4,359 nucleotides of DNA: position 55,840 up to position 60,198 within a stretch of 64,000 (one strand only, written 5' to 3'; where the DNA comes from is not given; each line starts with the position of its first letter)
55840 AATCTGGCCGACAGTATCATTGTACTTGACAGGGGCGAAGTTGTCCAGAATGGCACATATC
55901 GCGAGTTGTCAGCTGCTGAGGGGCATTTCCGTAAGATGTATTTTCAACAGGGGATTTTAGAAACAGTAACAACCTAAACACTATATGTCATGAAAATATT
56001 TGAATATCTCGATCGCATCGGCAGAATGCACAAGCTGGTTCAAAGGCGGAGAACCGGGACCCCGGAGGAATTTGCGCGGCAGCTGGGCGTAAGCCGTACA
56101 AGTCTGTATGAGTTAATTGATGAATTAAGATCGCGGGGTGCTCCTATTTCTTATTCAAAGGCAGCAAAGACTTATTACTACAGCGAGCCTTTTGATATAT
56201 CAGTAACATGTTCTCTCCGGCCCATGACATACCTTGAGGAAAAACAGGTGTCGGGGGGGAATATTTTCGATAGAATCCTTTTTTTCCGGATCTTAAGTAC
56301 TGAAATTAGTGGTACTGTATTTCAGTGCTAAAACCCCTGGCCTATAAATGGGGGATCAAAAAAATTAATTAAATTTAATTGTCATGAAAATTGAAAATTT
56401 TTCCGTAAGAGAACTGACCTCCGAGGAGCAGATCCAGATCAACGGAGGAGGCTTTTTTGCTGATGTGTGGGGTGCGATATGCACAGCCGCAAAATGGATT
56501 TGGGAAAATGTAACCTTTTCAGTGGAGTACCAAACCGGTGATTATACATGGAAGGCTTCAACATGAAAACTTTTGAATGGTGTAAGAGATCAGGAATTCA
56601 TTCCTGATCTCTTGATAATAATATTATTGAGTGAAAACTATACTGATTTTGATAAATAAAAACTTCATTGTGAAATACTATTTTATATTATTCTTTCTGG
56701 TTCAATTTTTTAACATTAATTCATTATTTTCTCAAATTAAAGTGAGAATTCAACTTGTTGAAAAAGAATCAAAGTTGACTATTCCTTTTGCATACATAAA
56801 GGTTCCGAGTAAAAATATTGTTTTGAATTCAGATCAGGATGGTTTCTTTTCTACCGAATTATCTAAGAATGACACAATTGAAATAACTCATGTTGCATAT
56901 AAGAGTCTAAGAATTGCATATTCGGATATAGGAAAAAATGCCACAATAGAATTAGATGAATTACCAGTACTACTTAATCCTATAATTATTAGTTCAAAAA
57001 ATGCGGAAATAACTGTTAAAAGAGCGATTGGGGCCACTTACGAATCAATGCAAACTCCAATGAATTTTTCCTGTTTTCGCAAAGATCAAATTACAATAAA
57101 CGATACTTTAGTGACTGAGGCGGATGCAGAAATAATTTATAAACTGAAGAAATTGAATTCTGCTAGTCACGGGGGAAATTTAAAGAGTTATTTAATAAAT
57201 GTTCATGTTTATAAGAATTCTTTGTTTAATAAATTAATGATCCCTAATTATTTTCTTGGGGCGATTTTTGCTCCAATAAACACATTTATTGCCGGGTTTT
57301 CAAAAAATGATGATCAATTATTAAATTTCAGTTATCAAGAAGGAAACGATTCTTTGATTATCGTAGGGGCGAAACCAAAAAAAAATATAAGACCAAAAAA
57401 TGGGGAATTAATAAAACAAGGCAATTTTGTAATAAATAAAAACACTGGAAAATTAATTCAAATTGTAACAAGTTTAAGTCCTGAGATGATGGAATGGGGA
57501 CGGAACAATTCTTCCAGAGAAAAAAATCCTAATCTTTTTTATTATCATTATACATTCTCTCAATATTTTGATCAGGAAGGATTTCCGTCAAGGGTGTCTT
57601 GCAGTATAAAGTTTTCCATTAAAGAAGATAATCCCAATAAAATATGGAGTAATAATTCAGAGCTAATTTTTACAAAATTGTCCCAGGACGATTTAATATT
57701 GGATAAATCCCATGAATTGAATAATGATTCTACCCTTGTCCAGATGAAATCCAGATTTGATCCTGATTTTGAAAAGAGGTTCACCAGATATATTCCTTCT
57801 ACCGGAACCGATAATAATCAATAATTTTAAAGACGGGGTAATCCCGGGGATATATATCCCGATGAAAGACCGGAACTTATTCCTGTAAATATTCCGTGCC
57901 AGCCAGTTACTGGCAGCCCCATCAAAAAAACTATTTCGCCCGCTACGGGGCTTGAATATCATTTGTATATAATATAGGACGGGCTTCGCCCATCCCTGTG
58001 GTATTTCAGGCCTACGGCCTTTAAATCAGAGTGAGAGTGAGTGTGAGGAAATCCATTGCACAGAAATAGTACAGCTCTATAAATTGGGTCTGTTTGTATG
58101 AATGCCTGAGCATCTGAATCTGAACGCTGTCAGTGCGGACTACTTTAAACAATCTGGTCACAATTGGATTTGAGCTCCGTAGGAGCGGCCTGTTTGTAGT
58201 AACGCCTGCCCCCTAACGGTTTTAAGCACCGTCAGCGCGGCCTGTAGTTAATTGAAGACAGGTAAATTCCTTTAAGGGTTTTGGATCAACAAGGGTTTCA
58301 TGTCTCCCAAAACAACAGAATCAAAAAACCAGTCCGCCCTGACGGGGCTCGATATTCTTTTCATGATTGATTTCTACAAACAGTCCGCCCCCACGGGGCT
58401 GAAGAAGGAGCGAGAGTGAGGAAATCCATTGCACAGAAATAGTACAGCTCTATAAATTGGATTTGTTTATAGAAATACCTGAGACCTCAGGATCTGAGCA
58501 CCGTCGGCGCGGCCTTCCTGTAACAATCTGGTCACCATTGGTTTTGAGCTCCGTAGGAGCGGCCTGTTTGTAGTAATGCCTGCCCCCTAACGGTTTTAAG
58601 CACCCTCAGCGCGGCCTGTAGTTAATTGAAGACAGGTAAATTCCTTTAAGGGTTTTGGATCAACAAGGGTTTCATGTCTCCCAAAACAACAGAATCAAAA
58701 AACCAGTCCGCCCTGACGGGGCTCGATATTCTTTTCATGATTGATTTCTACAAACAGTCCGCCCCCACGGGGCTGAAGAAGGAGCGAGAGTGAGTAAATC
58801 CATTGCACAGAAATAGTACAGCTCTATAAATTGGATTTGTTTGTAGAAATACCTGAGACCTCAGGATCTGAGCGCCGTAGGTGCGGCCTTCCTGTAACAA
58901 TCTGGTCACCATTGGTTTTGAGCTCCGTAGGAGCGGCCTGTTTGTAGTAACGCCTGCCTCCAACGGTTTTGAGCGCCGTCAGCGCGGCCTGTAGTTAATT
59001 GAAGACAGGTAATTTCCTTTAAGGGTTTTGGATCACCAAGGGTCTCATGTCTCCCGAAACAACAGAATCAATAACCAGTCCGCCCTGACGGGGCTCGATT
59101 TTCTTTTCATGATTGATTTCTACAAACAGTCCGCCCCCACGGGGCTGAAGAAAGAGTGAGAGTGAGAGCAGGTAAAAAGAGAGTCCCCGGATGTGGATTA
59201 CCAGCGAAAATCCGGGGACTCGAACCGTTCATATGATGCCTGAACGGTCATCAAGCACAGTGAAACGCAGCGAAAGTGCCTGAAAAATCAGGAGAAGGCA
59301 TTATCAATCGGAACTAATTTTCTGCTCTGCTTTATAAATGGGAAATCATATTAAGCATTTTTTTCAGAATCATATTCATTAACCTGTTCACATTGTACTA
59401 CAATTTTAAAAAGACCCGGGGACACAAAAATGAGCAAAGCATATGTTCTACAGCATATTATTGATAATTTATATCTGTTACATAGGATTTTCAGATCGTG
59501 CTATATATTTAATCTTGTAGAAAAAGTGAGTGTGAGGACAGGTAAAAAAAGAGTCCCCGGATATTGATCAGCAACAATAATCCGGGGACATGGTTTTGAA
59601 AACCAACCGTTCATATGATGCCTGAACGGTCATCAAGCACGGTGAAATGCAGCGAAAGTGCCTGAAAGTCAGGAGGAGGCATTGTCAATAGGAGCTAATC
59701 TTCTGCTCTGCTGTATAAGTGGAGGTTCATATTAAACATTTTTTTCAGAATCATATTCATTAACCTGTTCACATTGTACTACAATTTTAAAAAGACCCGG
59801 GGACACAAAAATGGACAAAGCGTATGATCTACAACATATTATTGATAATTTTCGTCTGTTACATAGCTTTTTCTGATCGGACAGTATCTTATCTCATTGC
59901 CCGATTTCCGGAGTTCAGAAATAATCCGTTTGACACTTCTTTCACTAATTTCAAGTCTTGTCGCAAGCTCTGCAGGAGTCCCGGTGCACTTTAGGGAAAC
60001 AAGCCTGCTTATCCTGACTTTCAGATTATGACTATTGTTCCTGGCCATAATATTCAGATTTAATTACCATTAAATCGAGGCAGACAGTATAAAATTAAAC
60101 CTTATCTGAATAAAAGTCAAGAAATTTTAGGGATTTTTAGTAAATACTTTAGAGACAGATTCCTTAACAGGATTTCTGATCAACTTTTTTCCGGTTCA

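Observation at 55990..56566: HTH regulator carries an internal double-glycine leader in register with the neighbouring peptide's leader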

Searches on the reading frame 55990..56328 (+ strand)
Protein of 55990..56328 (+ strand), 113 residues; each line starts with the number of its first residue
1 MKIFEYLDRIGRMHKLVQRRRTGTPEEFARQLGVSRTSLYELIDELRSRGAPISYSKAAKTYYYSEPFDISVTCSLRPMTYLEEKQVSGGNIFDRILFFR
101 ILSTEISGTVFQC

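Call 3: search_protein_families(library=pfam, proteins=[window:55990-56328:+], max_evalue=1)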
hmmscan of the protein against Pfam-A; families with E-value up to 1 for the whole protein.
window:55990-56328:+ (113 aa): 13 families
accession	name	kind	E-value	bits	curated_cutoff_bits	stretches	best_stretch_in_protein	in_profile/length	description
PF08279.18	HTH_11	-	1.1e-05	25.7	25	1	16-54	9-47/55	HTH domain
PF12728.13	HTH_17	-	0.0056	17.4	27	1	24-44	3-23/51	Helix-turn-helix domain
PF01978.25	TrmB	-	0.0094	16.2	25.6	1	16-51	17-51/68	Sugar-specific transcriptional regulator TrmB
PF13518.12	HTH_28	-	0.034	14.7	25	1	26-50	16-40/52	Helix-turn-helix domain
PF13730.12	HTH_36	-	0.05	13.8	25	1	26-50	29-53/55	Helix-turn-helix domain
PF12844.13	HTH_19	-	0.055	13.8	30.2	1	26-71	16-54/64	Helix-turn-helix domain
PF13551.12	HTH_29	-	0.061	13.9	28.1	1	23-54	11-46/64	Winged helix-turn helix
PF10030.15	DUF2272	-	0.09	13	27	1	29-111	93-172/191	Uncharacterized protein conserved in bacteria (DUF2272)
PF02954.25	HTH_8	-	0.1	12.8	22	1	28-41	24-37/42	Bacterial regulatory protein, Fis family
PF09339.16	HTH_IclR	-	0.11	12.8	22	1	19-50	15-46/52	IclR helix-turn-helix domain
PF12840.13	HTH_20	-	0.12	12.8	27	1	3-49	9-45/51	Helix-turn-helix domain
PF13309.12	HTH_22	-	0.18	12.3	29.6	1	24-43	43-62/63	HTH domain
PF19187.6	HTH_PafC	-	0.23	11.7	32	1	10-55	6-51/115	PafC helix-turn-helix domain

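Call 4: search_protein_families(library=ncbifam, proteins=[window:55990-56328:+], max_evalue=1)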
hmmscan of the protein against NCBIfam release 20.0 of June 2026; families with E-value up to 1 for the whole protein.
window:55990-56328:+ (113 aa): 6 families
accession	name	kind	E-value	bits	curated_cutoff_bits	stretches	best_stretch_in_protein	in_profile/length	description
TIGR00122.1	birA_repr_reg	equivalog_domain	0.00028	20.7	70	1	26-59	17-48/69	biotin operon repressor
NF007741.0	PRK10421.1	equivalog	0.00095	18.6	311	1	21-64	30-72/262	transcriptional regulator LldR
TIGR01764.1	excise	domain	0.0018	18.6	28.8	1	24-48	3-27/49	excisionase family DNA-binding protein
NF008846.0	PRK11886.1-1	equivalog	0.065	12.5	353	1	24-57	19-52/312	bifunctional biotin--[acetyl-CoA-carboxylase] ligase/biotin operon repressor BirA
NF008850.0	PRK11886.1-5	equivalog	0.07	12.3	489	1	24-68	22-65/320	bifunctional biotin--[acetyl-CoA-carboxylase] ligase/biotin operon repressor BirA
NF008848.0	PRK11886.1-3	equivalog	0.11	11.6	362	1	16-77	9-70/319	bifunctional biotin--[acetyl-CoA-carboxylase] ligase/biotin operon repressor BirA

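Call 5: find_homologous_proteins(query=window:55990-56328:+, max_evalue=0.001)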
Query window:55990-56328:+ (113 aa): 429 proteins with E <= 0.001 among 431 candidates; the best 120 are listed.
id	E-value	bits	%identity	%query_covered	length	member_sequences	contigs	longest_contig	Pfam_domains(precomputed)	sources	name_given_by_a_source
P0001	1.5e-65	236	96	100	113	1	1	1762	PF08279.19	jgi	-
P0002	3.0e-49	184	78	100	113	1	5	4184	PF08279.19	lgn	-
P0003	5.5e-49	183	75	100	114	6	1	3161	-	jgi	jgi:predicted DNA-binding transcriptional regulator YafY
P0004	1.1e-48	182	61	100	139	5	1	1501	-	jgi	jgi:biotin operon repressor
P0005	5.0e-48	180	74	100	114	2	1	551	PF08279.19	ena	-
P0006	5.2e-48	180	74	100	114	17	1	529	PF08279.19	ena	-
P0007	6.4e-48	179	74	100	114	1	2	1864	PF08279.19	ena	-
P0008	1.2e-47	178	73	100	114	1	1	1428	PF08279.19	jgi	jgi:predicted DNA-binding transcriptional regulator YafY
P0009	1.4e-47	178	75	100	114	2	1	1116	PF08279.19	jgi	jgi:biotin operon repressor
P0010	1.9e-47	178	73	100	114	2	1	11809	-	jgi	-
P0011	2.0e-47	178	71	100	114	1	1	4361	PF08279.19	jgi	jgi:biotin operon repressor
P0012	2.2e-47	178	73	100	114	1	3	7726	PF08279.19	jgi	jgi:predicted DNA-binding transcriptional regulator YafY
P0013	2.9e-47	177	73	100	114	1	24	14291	PF08279.19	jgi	jgi:predicted DNA-binding transcriptional regulator YafY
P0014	3.0e-47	177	73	100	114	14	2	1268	PF08279.19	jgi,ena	-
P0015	3.2e-47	177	74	100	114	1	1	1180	PF08279.19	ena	-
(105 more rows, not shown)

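Call 8: find_related_loci(query=A1, collection=genome_contigs, flank=10000)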
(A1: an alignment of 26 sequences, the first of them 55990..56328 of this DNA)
Query A1 (113 aa) in genome_contigs; peptide patterns used: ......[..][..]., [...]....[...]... (x = any residue, [..] = any of these).
139 stretches matched a pattern; 72 encode a relative of the query (tblastn E <= 1e-3); 71 distinct loci.
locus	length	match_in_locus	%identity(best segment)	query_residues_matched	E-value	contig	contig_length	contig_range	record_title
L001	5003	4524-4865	73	1-113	7e-54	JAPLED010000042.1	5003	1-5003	MAG: Bacteroidia bacterium isolate LacPavin_0920_WC90_MAG_39_66 LacPavin_0920_WC90_scaffold_1240291, whole genome shotgu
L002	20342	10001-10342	73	1-113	2e-53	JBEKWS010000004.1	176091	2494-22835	MAG: Bacteroidales bacterium isolate SPRUCE 633 SPRUCE_633_4, whole genome shotgun sequence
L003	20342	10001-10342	73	1-113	2e-53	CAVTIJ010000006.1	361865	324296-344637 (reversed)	MAG: uncultured Bacteroidales bacterium isolate MFD05705.bin.1.156 genome assembly, contig: contig_75638, whole genome s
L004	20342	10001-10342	72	1-113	3e-52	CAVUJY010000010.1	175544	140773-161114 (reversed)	MAG: uncultured Bacteroidales bacterium isolate MFD01721.bin.2.190 genome assembly, contig: contig_1903, whole genome sh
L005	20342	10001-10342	72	1-113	2e-52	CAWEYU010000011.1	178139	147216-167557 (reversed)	MAG: uncultured Bacteroidales bacterium isolate MFD05942.bin.1.356 genome assembly, contig: contig_58828, whole genome s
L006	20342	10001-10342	70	1-113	4e-52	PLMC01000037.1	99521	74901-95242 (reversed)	MAG: Bacteroidales bacterium isolate fen_982 73.20120800_E3S.3_contig_1183, whole genome shotgun sequence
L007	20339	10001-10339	72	1-113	8e-52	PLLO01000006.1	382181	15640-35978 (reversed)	MAG: Bacteroidales bacterium isolate fen_984 73.20120800_E3X.31_contig_1010, whole genome shotgun sequence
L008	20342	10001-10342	71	1-113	2e-51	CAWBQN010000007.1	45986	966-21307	MAG: uncultured Bacteroidales bacterium isolate MFD01872.bin.1.230 genome assembly, contig: contig_136416, whole genome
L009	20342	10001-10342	69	1-113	1e-51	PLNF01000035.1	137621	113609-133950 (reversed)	MAG: Bacteroidales bacterium isolate fen_976 73.20120800_E2D.36_contig_25, whole genome shotgun sequence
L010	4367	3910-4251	68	1-113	2e-51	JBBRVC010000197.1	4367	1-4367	MAG: Bacteroidales bacterium isolate La3_metabat2.086 La3_metabat2.086_K_3006022_L_4367_cov_20.9397, whole genome shotgu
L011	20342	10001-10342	68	1-113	3e-51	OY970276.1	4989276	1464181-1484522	MAG: uncultured Bacteroidales bacterium isolate MFD06435.bin.1.129 genome assembly, chromosome: 1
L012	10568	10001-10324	75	1-107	5e-51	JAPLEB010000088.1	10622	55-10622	MAG: Bacteroidia bacterium isolate LacPavin_0920_SED5_MAG_39_21 LacPavin_0920_SED5_scaffold_884049, whole genome shotgun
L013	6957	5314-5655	68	1-113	7e-51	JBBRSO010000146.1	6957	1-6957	MAG: Bacteroidales bacterium isolate La2_metabat2.088 La2_metabat2.088_K_1429882L6957_cov_16.1844, whole genome shotgun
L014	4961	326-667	67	1-113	2e-50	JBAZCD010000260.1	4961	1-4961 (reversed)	MAG: Pedobacter sp. isolate SO_2017_GW1_128 NODE_65352_length_4961_cov_0.645842_OW334_2017, whole genome shotgun sequenc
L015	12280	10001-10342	69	1-113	2e-50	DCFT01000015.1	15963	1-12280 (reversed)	MAG TPA_asm: Bacteroidales bacterium UBA1797 UBA1797_contig_2515, whole genome shotgun sequence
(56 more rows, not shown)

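Call 20: predict_structure(alignment_id=A2)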
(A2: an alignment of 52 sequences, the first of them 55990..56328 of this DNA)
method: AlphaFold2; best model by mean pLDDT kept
length: 113 residues; sequences in the alignment: 52
mean_pLDDT: 79.9   pTM: 0.59
mean pLDDT of the five models: 79.9, 77.9, 76.8, 76.5, 75.1
residues with pLDDT >= 90: 61; 70-90: 24; 50-70: 8; < 50: 20
segments of 3 or more residues with pLDDT < 50: 97-113
pLDDT, mean of each block of 10 residues (from residue 1): 84 93 95 94 93 94 93 81 69 50 44 40
secondary structure, 60 per line:
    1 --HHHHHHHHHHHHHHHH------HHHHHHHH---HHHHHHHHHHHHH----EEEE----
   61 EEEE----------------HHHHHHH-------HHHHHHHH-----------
elements in order: H3-18 H25-32 H36-48 E53-56 E61-64 H81-87 H95-102

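Call 27: search_protein_representatives(alignment_id=A2)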
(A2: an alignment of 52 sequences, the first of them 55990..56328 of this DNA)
Query: 52 sequences, 113 profile positions. Proteins with E-value up to 0.001 (for the whole library): 2927; up to 1e-10: 1776; up to 1e-30: 12. The best 150 are listed.
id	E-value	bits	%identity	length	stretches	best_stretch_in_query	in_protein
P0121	5.0e-44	165.0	-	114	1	1-113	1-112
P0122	2.4e-37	143.5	-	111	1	1-108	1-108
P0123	2.6e-35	137.0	-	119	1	1-100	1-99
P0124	8.5e-35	135.3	-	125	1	1-94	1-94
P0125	1.3e-34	134.7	-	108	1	1-104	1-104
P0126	3.1e-33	130.3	-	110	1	1-100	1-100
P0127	5.0e-33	129.6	-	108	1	1-106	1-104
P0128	8.4e-33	128.9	-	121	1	1-77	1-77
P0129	1.9e-31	124.5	-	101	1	1-101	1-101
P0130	2.3e-31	124.3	-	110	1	1-101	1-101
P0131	2.9e-31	123.9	-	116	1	1-107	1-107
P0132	8.6e-31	122.4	-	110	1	1-103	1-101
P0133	4.1e-30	120.2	-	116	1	1-107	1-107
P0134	5.6e-30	119.8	-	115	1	1-97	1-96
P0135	1.4e-29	118.5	-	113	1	1-100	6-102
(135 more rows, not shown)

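Call 63: fold_search(model_id=the predicted structure, library=pdb)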
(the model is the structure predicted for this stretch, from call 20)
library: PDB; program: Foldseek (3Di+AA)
matches with E <= 10: 1177; with E <= 0.001: 0
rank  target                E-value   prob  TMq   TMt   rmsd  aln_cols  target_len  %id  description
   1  8fi3_A                3.1e-02  0.99  0.44  0.19   6.8        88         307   22  Bifunctional ligase/repressor BirA from Klebsiella pneumoniae complexed with biotin (Domain Swapped Dimer) (released 2022-12-28)
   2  8f8u_A                3.1e-02  0.99  0.44  0.19   6.9        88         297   22  Bifunctional ligase/repressor BirA from Klebsiella pneumoniae (Domain Swapped Dimer) (released 2022-11-30)
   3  9ebr                  3.8e-02  1.00  0.46  0.32   1.8        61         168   23  The structure of NiaR from Thermotoga maritima bound to nicotinic acid (released 2025-01-22)
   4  5tjj_B                3.8e-02  0.99  0.41  0.21   3.4        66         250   24  Crystal structure of IcIR transcriptional regulator from Alicyclobacillus acidocaldarius (released 2016-10-26)
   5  5tjj_A                4.0e-02  0.96  0.40  0.20  12.8        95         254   20  Crystal structure of IcIR transcriptional regulator from Alicyclobacillus acidocaldarius (released 2016-10-26)
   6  8fi3_B                4.6e-02  0.99  0.44  0.18   7.2        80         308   21  Bifunctional ligase/repressor BirA from Klebsiella pneumoniae complexed with biotin (Domain Swapped Dimer) (released 2022-12-28)
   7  8f8u_B                5.3e-02  0.99  0.45  0.19   7.0        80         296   21  Bifunctional ligase/repressor BirA from Klebsiella pneumoniae (Domain Swapped Dimer) (released 2022-11-30)
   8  1j5y                  6.9e-02  1.00  0.47  0.32   2.2        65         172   25  Crystal structure of transcriptional regulator (TM1602) from Thermotoga maritima at 2.3 A resolution (released 2002-07-31)
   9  7cv0                  6.9e-02  0.99  0.47  0.32   5.5        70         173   23  Crystal structure of B. halodurans NiaR in apo form (released 2020-12-16)
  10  2ewn_A                6.9e-02  0.98  0.41  0.16   3.2        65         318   23  Ecoli Biotin Repressor with co-repressor analog (released 2006-02-21)
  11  1bia                  6.9e-02  0.97  0.43  0.19   3.6        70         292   23  THE E. COLI BIOTIN HOLOENZYME SYNTHETASE(SLASH)BIO REPRESSOR CRYSTAL STRUCTURE DELINEATES THE BIOTIN AND DNA-BINDING DOM (released 1993-10-31)
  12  8har_A                7.4e-02  0.98  0.40  0.14   3.5        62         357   14  SAH-bound C-Methyltransferase Fur6 from Streptomyces sp. KO-3988 (released 2023-11-01)
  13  9lac_B                7.9e-02  0.94  0.38  0.15   4.7        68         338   16  Comparative analysis of functions and catalytic mechanisms of methyltransferases involved in anthracycline biosynthesi (released 2026-01-07)
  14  5f8e_A                7.9e-02  0.84  0.32  0.13   5.0        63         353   17  Rv2258c-SAH (released 2016-06-29)
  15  4ka4_B                8.4e-02  0.98  0.40  0.67   2.7        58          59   12  Crystal structure of a proteolytically defined Zbeta domain of human DAI (ZBP1, DLM-1) (released 2013-05-15)
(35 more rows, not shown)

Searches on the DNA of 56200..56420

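Call 52: search_rna_families(source=window, start=56200, end=56420, threshold=evalue, max_evalue=10)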
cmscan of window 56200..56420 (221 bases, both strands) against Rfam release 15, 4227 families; matches with E-value up to 10: 9.
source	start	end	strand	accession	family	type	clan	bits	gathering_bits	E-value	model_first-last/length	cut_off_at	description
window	56339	56412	-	RF00652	MIR478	Gene; miRNA;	-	15.4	50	4.4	1-91/91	no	MIR478 microRNA precursor family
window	56249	56334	+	RF02759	LasI_thermometer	Cis-reg; thermoregulator;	-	14.8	76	2.4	1-110/110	no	LasI 5' UTR ROSE like thermometer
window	56231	56420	+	RF00503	RNAIII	Gene;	-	14.7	47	0.14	1-221/504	3'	RNAIII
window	56296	56331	+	RF03198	mir-7385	Gene; miRNA;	-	14.4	69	1.7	1-62/62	no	mir-7385 microRNA precursor family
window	56274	56400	+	RF01632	ceN42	Gene; snRNA; snoRNA; HACA-box;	-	13.6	42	7.7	1-130/130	no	Caenorhabditis snoRNA ceN42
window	56289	56337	-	RF00812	mir-83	Gene; miRNA;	-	13.4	44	9.5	1-84/84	no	mir-83 microRNA precursor family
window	56381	56420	-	RF01155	snoR101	Gene; snRNA; snoRNA; CD-box;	-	10.7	40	8.3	26-66/66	5'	Small nucleolar RNA snoR101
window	56218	56229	+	RF01124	sR36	Gene; snRNA; snoRNA; CD-box;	-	9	55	5.4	44-55/55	no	Small nucleolar RNA sR36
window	56200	56380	-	RF01946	KCNQ1OT1_1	Gene; lncRNA;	-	4.4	70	3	281-432/464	3'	KCNQ1 overlapping transcript 1 conserved region 1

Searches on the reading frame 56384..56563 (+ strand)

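Call 3: search_protein_families(library=pfam, proteins=[window:56384-56563:+], max_evalue=1)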
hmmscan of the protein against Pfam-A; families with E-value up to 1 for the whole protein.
window:56384-56563:+ (60 aa): 2 families
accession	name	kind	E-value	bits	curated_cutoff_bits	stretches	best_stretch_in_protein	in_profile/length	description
PF07860.16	CCD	-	0.00069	20.1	25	1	18-48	19-49/130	WisP family C-Terminal Region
PF00278.28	Orn_DAP_Arg_deC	-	0.027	15.2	23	1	24-54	59-88/95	Pyridoxal-dependent decarboxylase, C-terminal sheet domain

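Call 4: search_protein_families(library=ncbifam, proteins=[window:56384-56563:+], max_evalue=1)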
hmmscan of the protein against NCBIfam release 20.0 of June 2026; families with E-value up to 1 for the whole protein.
window:56384-56563:+ (60 aa): 2 families
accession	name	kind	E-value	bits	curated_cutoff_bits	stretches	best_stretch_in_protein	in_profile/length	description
NF033215.1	BlpC_Streptocco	equivalog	0.0068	16.2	70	1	7-30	9-32/51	quorum-sensing system pheromone BlpC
NF038035.1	lactGalph_entA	subfamily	0.02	15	37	1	11-39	1-30/35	lactococcin G-alpha/enterocin 1071A family bacteriocin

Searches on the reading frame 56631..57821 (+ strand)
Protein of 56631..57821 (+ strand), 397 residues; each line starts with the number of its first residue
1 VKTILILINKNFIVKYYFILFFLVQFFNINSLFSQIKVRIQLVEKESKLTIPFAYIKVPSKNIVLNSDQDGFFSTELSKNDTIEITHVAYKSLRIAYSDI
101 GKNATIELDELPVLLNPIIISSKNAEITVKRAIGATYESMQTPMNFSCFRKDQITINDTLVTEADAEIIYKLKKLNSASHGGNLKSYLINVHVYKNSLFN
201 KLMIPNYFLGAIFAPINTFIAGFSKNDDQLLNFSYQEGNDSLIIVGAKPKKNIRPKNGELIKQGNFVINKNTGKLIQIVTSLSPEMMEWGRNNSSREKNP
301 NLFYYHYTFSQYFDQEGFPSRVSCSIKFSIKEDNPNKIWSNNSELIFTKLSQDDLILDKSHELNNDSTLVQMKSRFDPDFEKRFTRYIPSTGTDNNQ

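Call 3: search_protein_families(library=pfam, proteins=[window:56631-57821:+], max_evalue=1)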
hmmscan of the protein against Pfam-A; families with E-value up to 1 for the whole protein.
window:56631-57821:+ (397 aa): 2 families
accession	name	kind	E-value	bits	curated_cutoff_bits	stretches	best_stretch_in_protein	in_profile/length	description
PF13715.12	CarbopepD_reg_2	-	0.00013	22.4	32.2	1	43-111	6-79/88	CarboxypepD_reg-like domain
PF19172.5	DUF5854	-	0.14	12.5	27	0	31-95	33-97/159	Family of unknown function (DUF5854)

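Call 4: search_protein_families(library=ncbifam, proteins=[window:56631-57821:+], max_evalue=1)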
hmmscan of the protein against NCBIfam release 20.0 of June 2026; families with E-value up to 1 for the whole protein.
window:56631-57821:+ (397 aa): 0 families

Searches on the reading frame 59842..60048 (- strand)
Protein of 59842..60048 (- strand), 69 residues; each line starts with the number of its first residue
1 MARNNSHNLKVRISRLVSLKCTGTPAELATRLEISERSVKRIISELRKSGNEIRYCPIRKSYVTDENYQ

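Call 3: search_protein_families(library=pfam, proteins=[window:59842-60048:-], max_evalue=1)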
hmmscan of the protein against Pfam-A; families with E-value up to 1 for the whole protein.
window:59842-60048:- (69 aa): 18 families
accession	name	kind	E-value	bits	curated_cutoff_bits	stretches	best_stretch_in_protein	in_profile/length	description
PF08279.18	HTH_11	-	3.1e-05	24.2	25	1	24-53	17-46/55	HTH domain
PF13412.12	HTH_24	-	0.0013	18.7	21.9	1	24-50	19-45/48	Winged helix-turn-helix DNA-binding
PF25213.1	HVO_A0261_N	-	0.0061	16.8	35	1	23-50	25-52/86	HVO_A0261 N-terminal domain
PF13384.12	HTH_23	-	0.011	15.9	24.6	1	24-50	19-45/50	Homeodomain-like domain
PF13730.12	HTH_36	-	0.014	15.6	25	1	27-50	30-53/55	Helix-turn-helix domain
PF13545.12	HTH_Crp_2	-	0.017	15.5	27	1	24-50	24-50/70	Crp-like helix-turn-helix domain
PF08280.17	HTH_Mga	-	0.021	15.2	23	1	26-47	23-44/59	M protein trans-acting positive regulator (MGA) HTH domain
PF13518.12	HTH_28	-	0.03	14.9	25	1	13-50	5-40/52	Helix-turn-helix domain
PF04539.22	Sigma70_r3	-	0.031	14.8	25.3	1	20-46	18-44/78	Sigma-70 region 3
PF08281.18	Sigma70_r4_2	-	0.055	13.6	25.7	1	26-48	30-52/54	Sigma-70, region 4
PF14394.12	DUF4423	-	0.064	13.5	30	1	11-50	24-64/165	Domain of unknown function (DUF4423)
PF02082.26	Rrf2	-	0.073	13.7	30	1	25-50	26-51/132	Iron-dependent Transcriptional regulator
PF04545.22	Sigma70_r4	-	0.09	12.8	24.1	1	24-44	22-42/50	Sigma-70, region 4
PF01325.25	Fe_dep_repress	-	0.11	13.1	26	1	25-50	25-50/60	Iron dependent repressor, N-terminal DNA binding domain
PF22315.2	PF0095-like_C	-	0.13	12.9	27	1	27-48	4-25/43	PF0095-like, C-terminal domain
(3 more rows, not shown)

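Call 4: search_protein_families(library=ncbifam, proteins=[window:59842-60048:-], max_evalue=1)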
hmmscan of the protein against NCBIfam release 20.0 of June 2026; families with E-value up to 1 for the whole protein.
window:59842-60048:- (69 aa): 4 families
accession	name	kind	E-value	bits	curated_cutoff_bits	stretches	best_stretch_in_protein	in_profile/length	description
NF033594.2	transpos_ISNCY_2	equivalog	0.015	14.5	250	1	23-52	11-40/368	ISNCY family transposase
NF007720.0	PRK10411.1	equivalog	0.038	13.3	259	1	13-56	9-52/243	L-fucose operon activator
NF052366.1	photon_PedR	equivalog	0.042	14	120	1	21-50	15-46/74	photosynthetic electron transport-dependent transcriptional regulator PedR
NF047541.1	telomere_Tpg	equivalog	0.11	12.5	90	1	3-49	16-61/183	telomere-protecting terminal protein Tpg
